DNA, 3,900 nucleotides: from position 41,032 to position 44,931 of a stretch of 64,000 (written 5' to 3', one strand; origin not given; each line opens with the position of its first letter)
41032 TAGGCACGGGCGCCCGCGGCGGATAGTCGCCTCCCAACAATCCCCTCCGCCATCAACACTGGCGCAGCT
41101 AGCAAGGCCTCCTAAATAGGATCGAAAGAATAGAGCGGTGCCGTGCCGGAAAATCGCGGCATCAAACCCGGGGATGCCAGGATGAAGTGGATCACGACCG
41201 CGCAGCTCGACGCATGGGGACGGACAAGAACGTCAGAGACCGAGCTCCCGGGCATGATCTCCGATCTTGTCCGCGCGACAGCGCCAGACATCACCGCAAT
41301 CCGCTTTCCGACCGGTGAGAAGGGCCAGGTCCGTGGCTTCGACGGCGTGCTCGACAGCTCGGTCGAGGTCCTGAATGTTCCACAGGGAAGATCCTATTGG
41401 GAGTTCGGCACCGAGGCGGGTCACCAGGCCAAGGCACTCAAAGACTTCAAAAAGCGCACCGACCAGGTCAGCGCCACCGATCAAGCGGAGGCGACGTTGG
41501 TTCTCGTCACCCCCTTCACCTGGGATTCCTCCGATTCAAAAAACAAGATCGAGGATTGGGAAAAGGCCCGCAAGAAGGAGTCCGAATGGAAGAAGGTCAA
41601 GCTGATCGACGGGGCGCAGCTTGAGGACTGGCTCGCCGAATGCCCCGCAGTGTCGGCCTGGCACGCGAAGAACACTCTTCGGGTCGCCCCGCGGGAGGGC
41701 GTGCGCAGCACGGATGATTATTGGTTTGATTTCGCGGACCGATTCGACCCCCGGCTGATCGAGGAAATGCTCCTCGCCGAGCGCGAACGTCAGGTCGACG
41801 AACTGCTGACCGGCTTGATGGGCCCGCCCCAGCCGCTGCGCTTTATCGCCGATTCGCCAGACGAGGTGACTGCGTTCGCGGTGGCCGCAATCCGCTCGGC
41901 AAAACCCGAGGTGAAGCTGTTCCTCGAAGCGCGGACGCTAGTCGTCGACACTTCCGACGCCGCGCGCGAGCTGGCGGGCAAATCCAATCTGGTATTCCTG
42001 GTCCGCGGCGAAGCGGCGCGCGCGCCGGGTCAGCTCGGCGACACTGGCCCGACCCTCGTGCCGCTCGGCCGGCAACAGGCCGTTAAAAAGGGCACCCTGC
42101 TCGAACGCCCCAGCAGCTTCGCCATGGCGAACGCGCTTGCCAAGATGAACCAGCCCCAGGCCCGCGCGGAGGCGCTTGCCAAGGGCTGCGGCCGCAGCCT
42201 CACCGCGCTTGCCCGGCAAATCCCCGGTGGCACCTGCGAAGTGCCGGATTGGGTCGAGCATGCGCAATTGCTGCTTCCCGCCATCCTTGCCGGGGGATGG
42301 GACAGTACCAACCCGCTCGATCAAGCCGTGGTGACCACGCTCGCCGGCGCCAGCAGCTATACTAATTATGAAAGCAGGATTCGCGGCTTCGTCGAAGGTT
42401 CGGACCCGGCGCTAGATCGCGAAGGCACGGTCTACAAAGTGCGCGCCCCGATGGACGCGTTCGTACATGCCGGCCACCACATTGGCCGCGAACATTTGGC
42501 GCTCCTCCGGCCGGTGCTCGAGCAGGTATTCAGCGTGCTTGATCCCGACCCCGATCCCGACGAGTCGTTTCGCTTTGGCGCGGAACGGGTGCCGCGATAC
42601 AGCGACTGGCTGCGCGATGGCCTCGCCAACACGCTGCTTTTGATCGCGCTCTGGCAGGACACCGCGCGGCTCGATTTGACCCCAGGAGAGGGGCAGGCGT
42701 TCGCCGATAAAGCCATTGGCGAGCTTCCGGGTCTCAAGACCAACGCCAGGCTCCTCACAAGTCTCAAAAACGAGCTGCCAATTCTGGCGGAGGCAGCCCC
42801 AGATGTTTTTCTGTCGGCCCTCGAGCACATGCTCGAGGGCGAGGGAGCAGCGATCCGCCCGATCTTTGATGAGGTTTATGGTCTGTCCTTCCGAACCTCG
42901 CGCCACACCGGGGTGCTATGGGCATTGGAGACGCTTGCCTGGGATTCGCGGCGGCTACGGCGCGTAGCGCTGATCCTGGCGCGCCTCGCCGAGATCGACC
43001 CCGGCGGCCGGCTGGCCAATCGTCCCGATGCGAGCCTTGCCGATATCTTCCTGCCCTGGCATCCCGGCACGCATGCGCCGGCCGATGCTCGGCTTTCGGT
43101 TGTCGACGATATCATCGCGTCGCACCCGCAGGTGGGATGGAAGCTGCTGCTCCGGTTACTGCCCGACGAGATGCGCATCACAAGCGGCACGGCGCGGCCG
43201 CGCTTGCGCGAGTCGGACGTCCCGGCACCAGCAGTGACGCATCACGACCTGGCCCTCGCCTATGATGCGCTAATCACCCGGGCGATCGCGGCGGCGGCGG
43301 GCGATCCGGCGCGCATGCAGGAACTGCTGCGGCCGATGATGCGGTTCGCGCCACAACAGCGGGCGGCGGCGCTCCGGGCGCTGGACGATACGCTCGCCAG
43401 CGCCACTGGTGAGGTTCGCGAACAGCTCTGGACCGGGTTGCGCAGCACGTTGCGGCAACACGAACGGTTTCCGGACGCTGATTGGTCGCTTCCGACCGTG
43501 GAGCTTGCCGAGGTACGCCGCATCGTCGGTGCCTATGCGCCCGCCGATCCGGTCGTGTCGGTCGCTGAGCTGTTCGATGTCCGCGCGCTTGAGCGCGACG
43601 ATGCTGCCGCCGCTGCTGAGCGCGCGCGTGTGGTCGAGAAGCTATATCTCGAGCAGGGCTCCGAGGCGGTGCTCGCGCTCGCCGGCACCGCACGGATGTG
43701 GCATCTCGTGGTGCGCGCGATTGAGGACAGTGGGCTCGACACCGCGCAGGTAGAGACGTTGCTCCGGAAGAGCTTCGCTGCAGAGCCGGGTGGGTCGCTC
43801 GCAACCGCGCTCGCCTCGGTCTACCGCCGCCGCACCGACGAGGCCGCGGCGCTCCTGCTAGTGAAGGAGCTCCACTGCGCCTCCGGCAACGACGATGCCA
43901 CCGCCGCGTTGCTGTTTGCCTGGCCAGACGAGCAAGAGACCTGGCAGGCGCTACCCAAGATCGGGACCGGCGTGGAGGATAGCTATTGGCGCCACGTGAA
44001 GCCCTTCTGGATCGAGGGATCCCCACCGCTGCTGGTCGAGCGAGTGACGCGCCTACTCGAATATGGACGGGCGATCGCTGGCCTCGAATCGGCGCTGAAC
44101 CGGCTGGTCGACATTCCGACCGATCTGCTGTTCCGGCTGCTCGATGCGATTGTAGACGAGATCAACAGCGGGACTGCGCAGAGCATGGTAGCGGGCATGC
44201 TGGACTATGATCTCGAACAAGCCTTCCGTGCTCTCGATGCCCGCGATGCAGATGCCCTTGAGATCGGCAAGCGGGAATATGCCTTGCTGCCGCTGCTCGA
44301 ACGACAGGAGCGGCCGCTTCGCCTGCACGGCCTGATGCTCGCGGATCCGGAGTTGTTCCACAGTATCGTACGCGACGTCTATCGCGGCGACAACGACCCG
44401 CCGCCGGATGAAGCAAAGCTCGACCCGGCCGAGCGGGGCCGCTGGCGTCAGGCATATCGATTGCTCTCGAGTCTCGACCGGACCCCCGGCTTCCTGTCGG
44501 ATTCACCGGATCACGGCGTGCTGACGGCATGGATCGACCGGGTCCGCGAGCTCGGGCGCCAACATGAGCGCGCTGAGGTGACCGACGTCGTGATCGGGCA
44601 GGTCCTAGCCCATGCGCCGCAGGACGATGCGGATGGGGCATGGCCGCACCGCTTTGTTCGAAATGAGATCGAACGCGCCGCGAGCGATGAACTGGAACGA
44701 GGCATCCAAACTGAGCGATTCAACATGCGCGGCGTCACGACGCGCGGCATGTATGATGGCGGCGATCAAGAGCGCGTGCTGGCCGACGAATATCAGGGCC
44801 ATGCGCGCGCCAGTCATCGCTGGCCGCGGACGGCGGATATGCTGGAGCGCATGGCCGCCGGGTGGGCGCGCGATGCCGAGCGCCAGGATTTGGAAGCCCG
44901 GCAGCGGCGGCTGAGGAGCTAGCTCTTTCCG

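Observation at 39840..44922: Divergent pair: stand-alone PD-ExK nuclease and a 1246-aa nuclease/'dead-NTPase'/helical protein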

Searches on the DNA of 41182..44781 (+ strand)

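Call 116: search_dna_similar(query=L065:4001-7624:+, collection=ecoli_genomes, mode=distant, max_rows=8)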
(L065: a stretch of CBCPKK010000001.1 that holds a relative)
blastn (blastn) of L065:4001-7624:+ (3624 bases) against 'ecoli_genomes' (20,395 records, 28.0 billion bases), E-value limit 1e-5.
Records with a match: 188; places in all: 201; records where one place covers at least 80% of the query: 0.
Genomes with a match: 188 of 5426; with a place that covers at least 80% of the query: 0. Places per genome that has any: lowest 1, median 1, highest 2. On chromosomes: 201 places; on plasmids: 0.
Best place of each record, by identity: 60-80% 188.
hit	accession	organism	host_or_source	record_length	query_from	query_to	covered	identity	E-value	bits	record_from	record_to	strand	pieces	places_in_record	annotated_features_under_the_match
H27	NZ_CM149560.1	Escherichia coli strain MEI7BO1-21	Soil surface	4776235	1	3533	75%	67.9%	0e+0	904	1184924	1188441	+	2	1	hypothetical protein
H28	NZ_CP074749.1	Escherichia coli strain R32_14_1F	goat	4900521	1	3533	75%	67.9%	0e+0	898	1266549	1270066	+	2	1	hypothetical protein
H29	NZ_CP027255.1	Escherichia coli strain EC11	cow dung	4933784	1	3533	75%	67.9%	0e+0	899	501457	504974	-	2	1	hypothetical protein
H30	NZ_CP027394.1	Escherichia coli O104:H4 strain FDAARGOS_349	Homo sapiens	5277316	1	3533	75%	67.9%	0e+0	899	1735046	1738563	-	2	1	hypothetical protein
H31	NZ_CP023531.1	Escherichia coli strain FDAARGOS_401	Homo sapiens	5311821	1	3533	75%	67.9%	0e+0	899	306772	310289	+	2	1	hypothetical protein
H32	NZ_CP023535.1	Escherichia coli strain FDAARGOS_403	Homo sapiens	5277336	1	3533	75%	67.9%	0e+0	899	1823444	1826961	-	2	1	hypothetical protein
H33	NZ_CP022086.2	Escherichia coli O104:H4 strain FDAARGOS_348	Homo sapiens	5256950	1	3533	75%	67.9%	0e+0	899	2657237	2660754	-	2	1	hypothetical protein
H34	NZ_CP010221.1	Escherichia coli strain M19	mouse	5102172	1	3533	75%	67.9%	0e+0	899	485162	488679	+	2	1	hypothetical protein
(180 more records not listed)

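Call 117: get_annotated_region(hit=H30, flank=7000)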
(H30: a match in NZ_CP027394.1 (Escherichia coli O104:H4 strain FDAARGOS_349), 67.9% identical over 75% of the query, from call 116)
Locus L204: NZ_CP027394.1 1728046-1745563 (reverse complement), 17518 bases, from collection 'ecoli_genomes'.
description: Escherichia coli O104:H4 strain FDAARGOS_349 chromosome, complete genome
organism: Escherichia coli O104:H4 strain FDAARGOS_349 (NCBI taxid 1038927)
replicon: chromosome; assembly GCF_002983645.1
host: Homo sapiens; source: stool; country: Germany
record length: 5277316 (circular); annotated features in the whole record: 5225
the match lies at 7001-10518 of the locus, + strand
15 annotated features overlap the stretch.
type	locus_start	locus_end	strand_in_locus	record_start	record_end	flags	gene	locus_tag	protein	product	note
CDS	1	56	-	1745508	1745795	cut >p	-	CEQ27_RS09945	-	GTPase family protein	incomplete; partial in the middle of a contig; missing C-terminus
CDS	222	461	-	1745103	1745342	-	-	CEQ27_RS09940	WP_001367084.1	helix-turn-helix transcriptional regulator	-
CDS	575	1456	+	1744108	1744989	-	-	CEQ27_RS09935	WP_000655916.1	hypothetical protein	-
CDS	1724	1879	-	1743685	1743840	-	-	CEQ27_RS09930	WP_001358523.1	hypothetical protein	-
CDS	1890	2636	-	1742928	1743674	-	-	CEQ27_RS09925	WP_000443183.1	hypothetical protein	-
CDS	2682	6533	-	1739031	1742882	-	-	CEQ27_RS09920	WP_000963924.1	hypothetical protein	-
CDS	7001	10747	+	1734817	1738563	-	-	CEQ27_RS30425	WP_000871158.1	hypothetical protein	-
CDS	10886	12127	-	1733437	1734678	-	-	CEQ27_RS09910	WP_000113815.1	integrase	-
tmRNA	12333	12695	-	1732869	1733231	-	ssrA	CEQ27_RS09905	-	transfer-messenger RNA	-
CDS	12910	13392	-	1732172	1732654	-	smpB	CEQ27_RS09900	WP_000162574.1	SsrA-binding protein SmpB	-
CDS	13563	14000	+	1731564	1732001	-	ratA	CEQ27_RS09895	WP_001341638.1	type II toxin-antitoxin system toxin RatA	-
CDS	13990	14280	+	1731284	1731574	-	yfjF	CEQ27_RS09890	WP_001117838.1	RnfH family protein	-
CDS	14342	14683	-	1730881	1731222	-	bamE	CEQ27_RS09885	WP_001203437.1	outer membrane protein assembly factor BamE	-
CDS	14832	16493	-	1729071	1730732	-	recN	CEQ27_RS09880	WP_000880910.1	DNA repair protein RecN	-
CDS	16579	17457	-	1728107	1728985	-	nadK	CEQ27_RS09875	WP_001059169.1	NAD(+) kinase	-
